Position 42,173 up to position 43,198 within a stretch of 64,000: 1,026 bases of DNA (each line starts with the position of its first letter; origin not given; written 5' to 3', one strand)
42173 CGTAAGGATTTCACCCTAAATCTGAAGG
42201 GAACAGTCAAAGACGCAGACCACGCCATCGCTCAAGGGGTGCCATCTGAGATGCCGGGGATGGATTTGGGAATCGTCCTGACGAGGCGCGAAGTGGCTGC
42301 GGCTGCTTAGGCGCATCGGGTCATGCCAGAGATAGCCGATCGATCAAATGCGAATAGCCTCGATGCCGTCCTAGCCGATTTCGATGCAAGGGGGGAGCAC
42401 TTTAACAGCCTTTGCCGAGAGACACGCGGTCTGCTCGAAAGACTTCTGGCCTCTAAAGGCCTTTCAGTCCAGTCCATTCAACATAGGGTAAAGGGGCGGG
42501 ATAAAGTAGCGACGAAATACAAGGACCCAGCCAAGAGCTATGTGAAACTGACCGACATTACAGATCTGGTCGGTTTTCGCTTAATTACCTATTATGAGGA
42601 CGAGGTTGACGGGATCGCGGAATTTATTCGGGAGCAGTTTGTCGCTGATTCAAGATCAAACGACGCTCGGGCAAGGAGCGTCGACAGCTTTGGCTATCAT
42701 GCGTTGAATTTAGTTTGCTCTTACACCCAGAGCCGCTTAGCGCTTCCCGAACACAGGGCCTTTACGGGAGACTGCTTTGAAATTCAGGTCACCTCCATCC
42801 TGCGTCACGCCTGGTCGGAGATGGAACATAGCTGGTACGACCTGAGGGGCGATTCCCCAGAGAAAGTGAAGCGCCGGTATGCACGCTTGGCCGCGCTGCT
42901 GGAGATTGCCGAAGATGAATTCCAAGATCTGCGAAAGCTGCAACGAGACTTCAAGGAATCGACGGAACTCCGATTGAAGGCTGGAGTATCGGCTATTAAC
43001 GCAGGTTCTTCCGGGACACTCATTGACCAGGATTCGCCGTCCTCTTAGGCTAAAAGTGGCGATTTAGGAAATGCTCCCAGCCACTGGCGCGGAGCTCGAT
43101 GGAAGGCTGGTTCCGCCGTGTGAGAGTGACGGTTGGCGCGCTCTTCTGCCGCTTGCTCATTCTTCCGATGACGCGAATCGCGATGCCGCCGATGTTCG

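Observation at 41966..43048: GrlR-like protein + stand-alone RelA/SpoT-type synthetase cassette between gltX and thiL: candidate toxSAS-like or alarmone module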

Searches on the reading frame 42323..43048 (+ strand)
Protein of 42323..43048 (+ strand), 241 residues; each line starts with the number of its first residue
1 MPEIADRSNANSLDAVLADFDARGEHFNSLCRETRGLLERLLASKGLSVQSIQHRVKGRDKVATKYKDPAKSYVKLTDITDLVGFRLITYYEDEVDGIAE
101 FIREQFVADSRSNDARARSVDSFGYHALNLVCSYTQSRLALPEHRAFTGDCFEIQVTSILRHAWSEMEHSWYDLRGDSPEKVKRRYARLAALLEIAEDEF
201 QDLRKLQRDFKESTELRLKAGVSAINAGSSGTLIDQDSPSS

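Call 3: search_protein_families(library=pfam, proteins=[window:42323-43048:+], max_evalue=1)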
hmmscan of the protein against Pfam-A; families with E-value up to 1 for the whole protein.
window:42323-43048:+ (241 aa): 2 families
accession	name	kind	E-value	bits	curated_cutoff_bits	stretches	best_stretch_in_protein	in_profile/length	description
PF04607.23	RelA_SpoT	-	3e-11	44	27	1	54-172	1-107/113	Region found in RelA / SpoT proteins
PF24624.1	Int_N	-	0.081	14.1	27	1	165-224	6-64/100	Phage integrase, N-terminal domain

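Call 4: search_protein_families(library=ncbifam, proteins=[window:42323-43048:+], max_evalue=1)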
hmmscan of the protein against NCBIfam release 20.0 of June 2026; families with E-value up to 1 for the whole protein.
window:42323-43048:+ (241 aa): 1 family
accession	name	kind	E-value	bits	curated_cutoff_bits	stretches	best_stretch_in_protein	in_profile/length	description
NF053588.1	GTPPhKinYjbM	equivalog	1.9e-07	31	320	1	49-205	37-190/201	GTP diphosphokinase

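Call 5: search_protein_families(library=padloc, proteins=[window:42323-43048:+], max_evalue=1)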
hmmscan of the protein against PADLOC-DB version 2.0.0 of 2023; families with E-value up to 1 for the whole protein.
window:42323-43048:+ (241 aa): 1 family
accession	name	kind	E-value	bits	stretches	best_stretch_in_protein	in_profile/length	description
PDLC04999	PDC-S33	-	2.9e-08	31.5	1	40-165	57-175/349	-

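Call 6: find_homologous_proteins(query=window:42323-43048:+)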
Query window:42323-43048:+ (241 aa): 94 proteins with E <= 0.001 among 537 candidates.
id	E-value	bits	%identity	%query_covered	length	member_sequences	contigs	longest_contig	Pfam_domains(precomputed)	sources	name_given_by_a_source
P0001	4.9e-154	528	100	100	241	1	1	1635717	PF04607.24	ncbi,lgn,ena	-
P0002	5.0e-99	348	67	99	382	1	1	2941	PF04607.24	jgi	-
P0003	1.7e-68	249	51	96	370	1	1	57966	PF04607.24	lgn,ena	-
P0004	2.0e-65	239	50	97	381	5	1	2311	PF04607.24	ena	-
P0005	2.3e-65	238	49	93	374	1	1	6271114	PF04607.24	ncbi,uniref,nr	ncbi:RelA/SpoT domain-containing protein [Alloacidobacterium dinghuense]|uniref:RelA/SpoT domain-con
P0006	6.2e-65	237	49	98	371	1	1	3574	PF04607.24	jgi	jgi:putative GTP pyrophosphokinase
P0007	9.6e-65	236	49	97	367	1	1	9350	PF04607.24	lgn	-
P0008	1.1e-64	236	52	90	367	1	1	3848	PF04607.24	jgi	jgi:putative GTP pyrophosphokinase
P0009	1.7e-63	232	49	94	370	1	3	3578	PF04607.24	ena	-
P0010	2.3e-63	232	50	95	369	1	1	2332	PF04607.24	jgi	jgi:putative GTP pyrophosphokinase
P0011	2.7e-63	232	48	97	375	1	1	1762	PF04607.24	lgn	-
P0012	3.7e-63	231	49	93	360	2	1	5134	PF04607.24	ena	-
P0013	3.8e-63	231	49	99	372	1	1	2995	PF04607.24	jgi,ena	-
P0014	5.0e-63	231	50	93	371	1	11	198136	PF04607.24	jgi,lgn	jgi:ppGpp synthetase/RelA/SpoT-type nucleotidyltranferase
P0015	8.2e-63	230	51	87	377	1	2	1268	PF04607.24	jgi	-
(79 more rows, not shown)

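Call 12: search_solved_structures(query=A1, max_evalue=1, show_alignments=2)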
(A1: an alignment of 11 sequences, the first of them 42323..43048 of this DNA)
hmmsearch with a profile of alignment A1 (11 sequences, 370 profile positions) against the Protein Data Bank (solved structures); distinct sequences matched with E-value up to 1: 8.
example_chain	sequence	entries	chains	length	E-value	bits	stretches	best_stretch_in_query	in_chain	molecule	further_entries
2be3_A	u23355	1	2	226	5.3e-14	55.4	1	49-207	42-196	GTP pyrophosphokinase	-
3l9d_A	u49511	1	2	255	6.2e-13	51.9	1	50-207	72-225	Putative GTP pyrophosphokinase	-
5f2v_V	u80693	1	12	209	1.9e-12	50.2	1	46-210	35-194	GTP pyrophosphokinase YjbM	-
5dec_A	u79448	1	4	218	3e-12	49.6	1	27-210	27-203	GTP pyrophosphokinase YjbM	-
5ded_D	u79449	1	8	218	3.1e-12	49.5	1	32-210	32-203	GTP pyrophosphokinase YjbM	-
6fgk_A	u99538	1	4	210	4.8e-10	42.3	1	53-191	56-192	GTP pyrophosphokinase YwaC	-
6fgj_A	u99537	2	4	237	6.2e-06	28.8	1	50-175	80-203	GTP pyrophosphokinase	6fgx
6ewz_A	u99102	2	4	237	8.1e-06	28.4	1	50-175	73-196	GTP pyrophosphokinase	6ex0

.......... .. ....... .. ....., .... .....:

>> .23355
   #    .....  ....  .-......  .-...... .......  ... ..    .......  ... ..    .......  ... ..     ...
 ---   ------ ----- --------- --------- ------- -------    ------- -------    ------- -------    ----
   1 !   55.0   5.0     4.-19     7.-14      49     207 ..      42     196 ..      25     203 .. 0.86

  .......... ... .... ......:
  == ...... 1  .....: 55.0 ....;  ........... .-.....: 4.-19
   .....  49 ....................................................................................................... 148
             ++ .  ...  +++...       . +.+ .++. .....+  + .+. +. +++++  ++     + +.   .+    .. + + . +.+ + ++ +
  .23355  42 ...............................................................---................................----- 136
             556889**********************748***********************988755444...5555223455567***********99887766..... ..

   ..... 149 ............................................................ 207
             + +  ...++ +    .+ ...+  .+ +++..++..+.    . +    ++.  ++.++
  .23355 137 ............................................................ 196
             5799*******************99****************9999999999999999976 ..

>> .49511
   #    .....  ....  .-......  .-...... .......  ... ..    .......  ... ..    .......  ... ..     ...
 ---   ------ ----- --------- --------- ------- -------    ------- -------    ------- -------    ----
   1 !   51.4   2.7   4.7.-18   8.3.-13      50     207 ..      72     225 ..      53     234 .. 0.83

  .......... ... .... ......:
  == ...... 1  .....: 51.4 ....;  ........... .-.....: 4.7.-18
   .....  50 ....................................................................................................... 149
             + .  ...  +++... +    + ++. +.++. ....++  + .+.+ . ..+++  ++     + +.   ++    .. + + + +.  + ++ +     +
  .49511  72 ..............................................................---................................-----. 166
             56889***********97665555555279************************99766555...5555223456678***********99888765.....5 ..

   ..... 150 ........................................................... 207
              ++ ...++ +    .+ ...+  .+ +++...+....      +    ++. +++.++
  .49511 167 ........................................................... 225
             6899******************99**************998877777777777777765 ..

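Call 18: find_related_loci(query=A1, collection=genome_contigs, flank=4000)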
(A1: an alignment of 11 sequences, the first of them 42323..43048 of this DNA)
Query A1 (241 aa) in genome_contigs; peptide patterns used: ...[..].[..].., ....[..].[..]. (x = any residue, [..] = any of these).
600 stretches matched a pattern (row limit reached: there are more); 587 encode a relative of the query (tblastn E <= 1e-3); the best 80 are kept; 80 distinct loci.
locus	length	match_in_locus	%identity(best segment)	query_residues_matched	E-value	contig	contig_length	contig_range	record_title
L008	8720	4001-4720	45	1-237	2e-67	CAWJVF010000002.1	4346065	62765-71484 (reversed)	MAG: uncultured Acidobacteriota bacterium isolate MFD00964.bin.2.241 genome assembly, contig: contig_3367, whole genome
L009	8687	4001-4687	47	12-237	1e-64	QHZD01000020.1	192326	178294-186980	MAG: Acidobacteria bacterium isolate gp2 AA100 14_1009_05_40cm_scaffold_19_curated, whole genome shotgun sequence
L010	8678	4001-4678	48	13-234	3e-62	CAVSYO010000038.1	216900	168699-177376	MAG: Terriglobia bacterium isolate MFD05513.bin.2.127 genome assembly, contig: contig_54633, whole genome shotgun sequen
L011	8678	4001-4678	47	15-237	4e-61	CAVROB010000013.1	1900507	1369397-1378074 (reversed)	MAG: uncultured Acidobacteriota bacterium isolate MFD03399.bin.1.45 genome assembly, contig: contig_3979, whole genome s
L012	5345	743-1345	50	13-212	5e-61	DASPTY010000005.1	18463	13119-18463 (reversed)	MAG TPA_asm: Candidatus Limnocylindrales bacterium isolate SMAG_U12289 k141_1857981, whole genome shotgun sequence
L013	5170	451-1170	44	1-238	2e-59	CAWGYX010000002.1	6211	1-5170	MAG: uncultured Acidobacteriota bacterium isolate MFD02248.bin.1.193 genome assembly, contig: contig_10449, whole genome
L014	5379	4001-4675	47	16-237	6e-59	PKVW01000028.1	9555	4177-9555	MAG: Acidobacteriaceae bacterium isolate palsa_292 73.20120500_P33.13_contig_3756, whole genome shotgun sequence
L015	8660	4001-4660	40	9-225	7e-44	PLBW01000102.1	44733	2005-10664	MAG: Acidobacteriaceae bacterium isolate palsa_254 73.20111000_P3M.39_contig_10617, whole genome shotgun sequence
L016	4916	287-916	40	14-220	6e-44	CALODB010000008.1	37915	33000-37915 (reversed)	MAG: uncultured Desulfovibrionaceae bacterium isolate LOGT_bin.0219 genome assembly, contig: contig_23664, whole genome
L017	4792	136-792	39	16-238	3e-42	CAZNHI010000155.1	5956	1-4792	MAG TPA_asm: uncultured Dehalococcoidia bacterium isolate SRP136066_co1_19 genome assembly, contig: NODE_22315_length_59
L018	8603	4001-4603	36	34-238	7e-41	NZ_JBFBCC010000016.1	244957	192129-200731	Amycolatopsis sp. NPDC051045 NPDC051045_298_B7.ctg-0016, whole genome shotgun sequence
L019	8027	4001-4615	37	14-212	1e-40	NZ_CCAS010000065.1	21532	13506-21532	Neobacillus jeddahensis strain JCE, whole genome shotgun sequence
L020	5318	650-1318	34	14-233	1e-40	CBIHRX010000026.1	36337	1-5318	MAG TPA_asm: uncultured Massilia sp. isolate SRR18156188_concoct_36 genome assembly, contig: ERZ27336841.318, whole geno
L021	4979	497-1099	39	15-212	1e-40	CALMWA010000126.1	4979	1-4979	MAG TPA_asm: uncultured actinobacterium isolate SRR6670123_bin.74_CONCOCT_v1.1_MAG genome assembly, contig: ERZ534009.12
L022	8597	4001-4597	38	16-211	3e-40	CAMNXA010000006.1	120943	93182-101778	MAG: uncultured Lachnospiraceae bacterium isolate SRR19792994_bin.15_metawrap_v1.3_MAG genome assembly, contig: ERZ12290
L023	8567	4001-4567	38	19-204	7e-40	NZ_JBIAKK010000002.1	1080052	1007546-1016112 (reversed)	Streptomyces sp. NPDC005262 NPDC005262_152_B7.ctg-0002, whole genome shotgun sequence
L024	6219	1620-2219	39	15-211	6e-40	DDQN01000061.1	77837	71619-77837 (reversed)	MAG TPA_asm: Vibrio sp. UBA2441 UBA2441_contig_35, whole genome shotgun sequence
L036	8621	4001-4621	32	12-215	1e-37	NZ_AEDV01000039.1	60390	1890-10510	Streptococcus mitis SK597 contig44, whole genome shotgun sequence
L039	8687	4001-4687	37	17-238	3e-37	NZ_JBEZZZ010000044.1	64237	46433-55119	Nocardia salmonicida strain NPDC023876 NPDC023876_294_B1.ctg-0044, whole genome shotgun sequence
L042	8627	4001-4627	39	16-221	2e-37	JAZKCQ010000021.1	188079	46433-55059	MAG: Verrucomicrobiota bacterium isolate DC_HB_01_SPN181219-bin002 DCHB01SPN_B002_0_000000000021, whole genome shotgun s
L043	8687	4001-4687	34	11-238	4e-37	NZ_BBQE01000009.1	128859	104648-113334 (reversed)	Sulfurospirillum cavolei NBRC 109482, whole genome shotgun sequence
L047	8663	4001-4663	34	14-238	5e-37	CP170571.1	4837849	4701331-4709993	Bacillus toyonensis strain GXUN31-2 chromosome, complete genome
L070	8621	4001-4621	36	11-215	2e-35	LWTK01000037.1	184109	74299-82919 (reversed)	Nostoc sp. ATCC 43529 scaffold20.1, whole genome shotgun sequence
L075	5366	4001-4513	39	37-204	8e-35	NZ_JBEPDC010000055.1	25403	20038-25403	Nonomuraea sp. NPDC000554 NPDC000554_26_C5.ctg-0055, whole genome shotgun sequence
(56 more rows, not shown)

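Call 21: find_encoding_contigs(protein=P0002, flank=4000, max_places=3)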
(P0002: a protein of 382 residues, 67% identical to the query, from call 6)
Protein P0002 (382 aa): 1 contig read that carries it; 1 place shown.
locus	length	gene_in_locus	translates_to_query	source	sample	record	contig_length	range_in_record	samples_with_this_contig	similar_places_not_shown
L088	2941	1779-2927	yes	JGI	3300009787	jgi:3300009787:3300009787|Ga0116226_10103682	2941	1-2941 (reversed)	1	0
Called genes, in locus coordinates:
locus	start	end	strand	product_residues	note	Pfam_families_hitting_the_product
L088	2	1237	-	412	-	?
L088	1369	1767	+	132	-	-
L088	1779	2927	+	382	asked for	PF04607:RelA_SpoT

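Call 22: find_encoding_contigs(protein=P0001, flank=3000, max_places=3)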
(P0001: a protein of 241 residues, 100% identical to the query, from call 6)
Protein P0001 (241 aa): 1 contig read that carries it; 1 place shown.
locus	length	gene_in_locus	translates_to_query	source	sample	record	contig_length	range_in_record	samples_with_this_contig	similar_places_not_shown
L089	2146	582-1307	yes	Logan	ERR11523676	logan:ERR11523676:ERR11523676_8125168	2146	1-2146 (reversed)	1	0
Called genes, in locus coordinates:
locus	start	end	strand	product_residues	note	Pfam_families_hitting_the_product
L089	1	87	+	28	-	?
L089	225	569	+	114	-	-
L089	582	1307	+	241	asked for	PF04607:RelA_SpoT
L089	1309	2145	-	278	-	?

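Call 31: search_protein_families(library=padloc, proteins=[P0002, P0005, L019:3995-5059:+, L024:1578-2699:+, L036:3992-4966:+, L047:3989-5053:+, L023:3959-5098:+, L043:3995-5098:+, L070:3992-5092:+, L012:623-1813:+], max_evalue=0.01)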
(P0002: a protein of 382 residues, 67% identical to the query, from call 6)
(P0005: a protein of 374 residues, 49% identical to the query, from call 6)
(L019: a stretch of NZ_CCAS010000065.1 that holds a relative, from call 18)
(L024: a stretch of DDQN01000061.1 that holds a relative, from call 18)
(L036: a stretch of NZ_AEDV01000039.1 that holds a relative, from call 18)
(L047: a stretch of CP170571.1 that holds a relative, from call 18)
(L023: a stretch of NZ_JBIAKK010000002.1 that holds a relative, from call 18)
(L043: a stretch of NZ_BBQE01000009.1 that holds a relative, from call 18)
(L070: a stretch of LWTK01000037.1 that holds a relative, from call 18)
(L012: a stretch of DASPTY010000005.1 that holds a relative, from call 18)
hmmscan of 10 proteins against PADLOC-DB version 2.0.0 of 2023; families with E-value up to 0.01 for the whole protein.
P0002 (382 aa): 1 family
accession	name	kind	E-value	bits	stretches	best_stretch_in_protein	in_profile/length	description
PDLC04999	PDC-S33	-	2.8e-09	34.8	1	35-165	53-175/349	-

P0005 (374 aa): 1 family
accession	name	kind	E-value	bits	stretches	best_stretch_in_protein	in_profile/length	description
PDLC04999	PDC-S33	-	9.2e-10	36.5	1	25-165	43-175/349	-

L019:3995-5059:+ (354 aa): 1 family
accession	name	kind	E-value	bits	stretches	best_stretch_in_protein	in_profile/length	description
PDLC04999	PDC-S33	-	1.1e-15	55.9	1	41-155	68-175/349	-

L024:1578-2699:+ (373 aa): 1 family
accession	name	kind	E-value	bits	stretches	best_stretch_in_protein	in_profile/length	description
PDLC04999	PDC-S33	-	2.1e-17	61.6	1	30-167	48-175/349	-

L036:3992-4966:+ (324 aa): 1 family
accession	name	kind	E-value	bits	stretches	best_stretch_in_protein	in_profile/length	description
PDLC04999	PDC-S33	-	2.7e-19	67.8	1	4-160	29-176/349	-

L047:3989-5053:+ (354 aa): 1 family
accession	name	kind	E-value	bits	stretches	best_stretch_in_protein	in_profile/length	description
PDLC04999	PDC-S33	-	1.9e-20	71.6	1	15-287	41-301/349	-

L023:3959-5098:+ (379 aa): 1 family
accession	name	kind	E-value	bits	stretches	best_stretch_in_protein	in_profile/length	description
PDLC04999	PDC-S33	-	4.2e-14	50.7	1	44-163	64-175/349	-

L043:3995-5098:+ (367 aa): 1 family
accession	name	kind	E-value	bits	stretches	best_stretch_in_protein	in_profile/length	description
PDLC04999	PDC-S33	-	2.4e-18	64.7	1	24-158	49-175/349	-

L070:3992-5092:+ (366 aa): 1 family
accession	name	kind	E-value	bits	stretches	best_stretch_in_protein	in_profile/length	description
PDLC04999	PDC-S33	-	6.9e-20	69.8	1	18-194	46-214/349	-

L012:623-1813:+ (396 aa): 1 family
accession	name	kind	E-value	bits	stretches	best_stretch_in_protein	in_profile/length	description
PDLC04999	PDC-S33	-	4.3e-08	31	1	79-225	67-205/349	-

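Call 37: predict_structure(alignment_id=A4)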
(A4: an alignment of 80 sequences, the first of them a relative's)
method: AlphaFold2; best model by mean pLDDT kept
length: 382 residues; sequences in the alignment: 80
mean_pLDDT: 92.3   pTM: 0.83
mean pLDDT of the five models: 92.3, 91.6, 91.3, 91.1, 91.0
residues with pLDDT >= 90: 314; 70-90: 45; 50-70: 17; < 50: 6
segments of 3 or more residues with pLDDT < 50: 312-315
pLDDT, mean of each block of 10 residues (from residue 1): 76 97 98 98 97 98 96 96 98 96 98 88 85 98 98 97 91 88 91 92 94 96 97 97 96 88 93 98 98 96 78 55 94 98 98 95 97 74 46
secondary structure, 60 per line:
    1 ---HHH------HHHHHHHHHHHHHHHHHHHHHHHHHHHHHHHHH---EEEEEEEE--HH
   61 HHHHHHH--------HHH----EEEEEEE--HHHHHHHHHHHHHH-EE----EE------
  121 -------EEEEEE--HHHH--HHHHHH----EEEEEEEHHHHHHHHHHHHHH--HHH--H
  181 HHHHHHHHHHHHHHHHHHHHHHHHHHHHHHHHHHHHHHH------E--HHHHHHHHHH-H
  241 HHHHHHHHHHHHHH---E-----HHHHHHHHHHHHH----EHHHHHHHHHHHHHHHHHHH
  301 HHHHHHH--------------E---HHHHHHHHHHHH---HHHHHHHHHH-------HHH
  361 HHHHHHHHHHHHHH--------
elements in order: H13-45 E49-56 H59-67 E83-89 H92-105 E128-133 H136-139 H142-147 E152-158 H159-172 H180-219 H229-238 H240-254 H264-276 H282-307 H326-337 H341-350 H358-374
